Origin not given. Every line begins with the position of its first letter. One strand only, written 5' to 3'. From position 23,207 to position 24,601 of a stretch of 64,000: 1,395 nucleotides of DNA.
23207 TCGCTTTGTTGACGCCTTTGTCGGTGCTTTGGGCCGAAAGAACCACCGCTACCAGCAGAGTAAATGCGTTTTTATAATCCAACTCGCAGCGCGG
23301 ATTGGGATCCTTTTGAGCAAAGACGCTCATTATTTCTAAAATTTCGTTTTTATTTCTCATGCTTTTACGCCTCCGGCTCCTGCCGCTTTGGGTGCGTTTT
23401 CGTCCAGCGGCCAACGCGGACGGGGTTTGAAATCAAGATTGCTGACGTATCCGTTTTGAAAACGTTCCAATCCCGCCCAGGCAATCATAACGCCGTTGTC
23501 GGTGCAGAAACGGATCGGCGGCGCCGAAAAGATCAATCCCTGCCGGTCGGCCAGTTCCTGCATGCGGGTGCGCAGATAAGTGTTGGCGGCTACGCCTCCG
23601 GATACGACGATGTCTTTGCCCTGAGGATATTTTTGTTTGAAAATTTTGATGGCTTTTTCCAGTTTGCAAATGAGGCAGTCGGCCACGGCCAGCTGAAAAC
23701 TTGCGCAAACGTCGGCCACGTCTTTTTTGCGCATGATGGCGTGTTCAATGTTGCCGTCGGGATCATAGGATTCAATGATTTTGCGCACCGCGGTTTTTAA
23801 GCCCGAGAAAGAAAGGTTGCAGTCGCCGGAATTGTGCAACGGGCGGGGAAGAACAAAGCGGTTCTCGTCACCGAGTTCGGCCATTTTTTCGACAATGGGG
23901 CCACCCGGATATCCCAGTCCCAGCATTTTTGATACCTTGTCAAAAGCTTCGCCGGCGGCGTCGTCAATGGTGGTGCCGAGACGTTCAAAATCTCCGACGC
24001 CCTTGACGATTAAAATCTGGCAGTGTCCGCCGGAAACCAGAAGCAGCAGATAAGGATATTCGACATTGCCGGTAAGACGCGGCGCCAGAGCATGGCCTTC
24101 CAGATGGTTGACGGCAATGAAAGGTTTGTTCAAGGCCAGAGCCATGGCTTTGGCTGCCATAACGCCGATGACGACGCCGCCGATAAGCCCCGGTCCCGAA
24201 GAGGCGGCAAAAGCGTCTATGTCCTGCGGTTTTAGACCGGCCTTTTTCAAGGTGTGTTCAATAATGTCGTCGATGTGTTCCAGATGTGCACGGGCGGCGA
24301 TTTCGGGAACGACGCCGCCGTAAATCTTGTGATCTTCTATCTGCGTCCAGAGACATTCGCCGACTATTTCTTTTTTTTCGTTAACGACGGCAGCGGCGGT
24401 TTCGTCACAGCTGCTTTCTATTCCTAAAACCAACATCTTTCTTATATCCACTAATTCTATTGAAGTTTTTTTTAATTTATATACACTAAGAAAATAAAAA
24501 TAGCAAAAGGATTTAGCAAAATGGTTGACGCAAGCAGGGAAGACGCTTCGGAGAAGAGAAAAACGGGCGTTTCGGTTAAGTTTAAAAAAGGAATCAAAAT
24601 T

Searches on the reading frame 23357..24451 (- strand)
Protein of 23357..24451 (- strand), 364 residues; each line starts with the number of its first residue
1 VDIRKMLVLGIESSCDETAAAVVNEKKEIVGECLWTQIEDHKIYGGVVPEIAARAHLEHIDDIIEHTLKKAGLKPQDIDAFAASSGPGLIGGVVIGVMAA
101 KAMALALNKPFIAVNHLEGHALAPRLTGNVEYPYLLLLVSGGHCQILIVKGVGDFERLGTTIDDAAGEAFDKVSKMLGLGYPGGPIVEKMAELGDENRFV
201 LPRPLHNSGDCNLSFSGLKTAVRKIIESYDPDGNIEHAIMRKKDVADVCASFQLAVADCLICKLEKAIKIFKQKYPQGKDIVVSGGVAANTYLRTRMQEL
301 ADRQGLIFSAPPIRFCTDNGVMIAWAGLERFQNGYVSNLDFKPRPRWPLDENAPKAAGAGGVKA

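Call 16: search_protein_families(library=ncbifam, proteins=[window:23357-24451:-], max_evalue=1e-8)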
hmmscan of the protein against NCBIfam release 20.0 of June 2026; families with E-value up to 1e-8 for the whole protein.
window:23357-24451:- (364 aa): 5 families
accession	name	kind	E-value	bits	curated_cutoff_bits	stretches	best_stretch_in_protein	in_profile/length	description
TIGR03723.1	T6A_TsaD_YgjD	equivalog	8.2e-124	412.8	296.1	1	8-332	1-314/314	tRNA (adenosine(37)-N6)-threonylcarbamoyltransferase complex transferase subunit TsaD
TIGR00329.1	gcp_kae1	subfamily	2e-98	329.4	207.8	1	9-324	1-305/305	tRNA (adenosine(37)-N6)-threonylcarbamoyltransferase complex transferase subunit TsaD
TIGR03722.2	arch_KAE1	equivalog_domain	1.4e-61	208.4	375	1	8-350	1-317/323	KEOPS complex N(6)-L-threonylcarbamoyladenine synthase Kae1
NF007174.0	PRK09605.1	equivalog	1.1e-56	192.4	447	1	6-339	1-307/535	bifunctional N(6)-L-threonylcarbamoyladenine synthase/serine/threonine protein kinase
TIGR03725.1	T6A_YeaZ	equivalog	2.2e-16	60.5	69.3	1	8-121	1-98/212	tRNA (adenosine(37)-N6)-threonylcarbamoyltransferase complex dimerization subunit type 1 TsaB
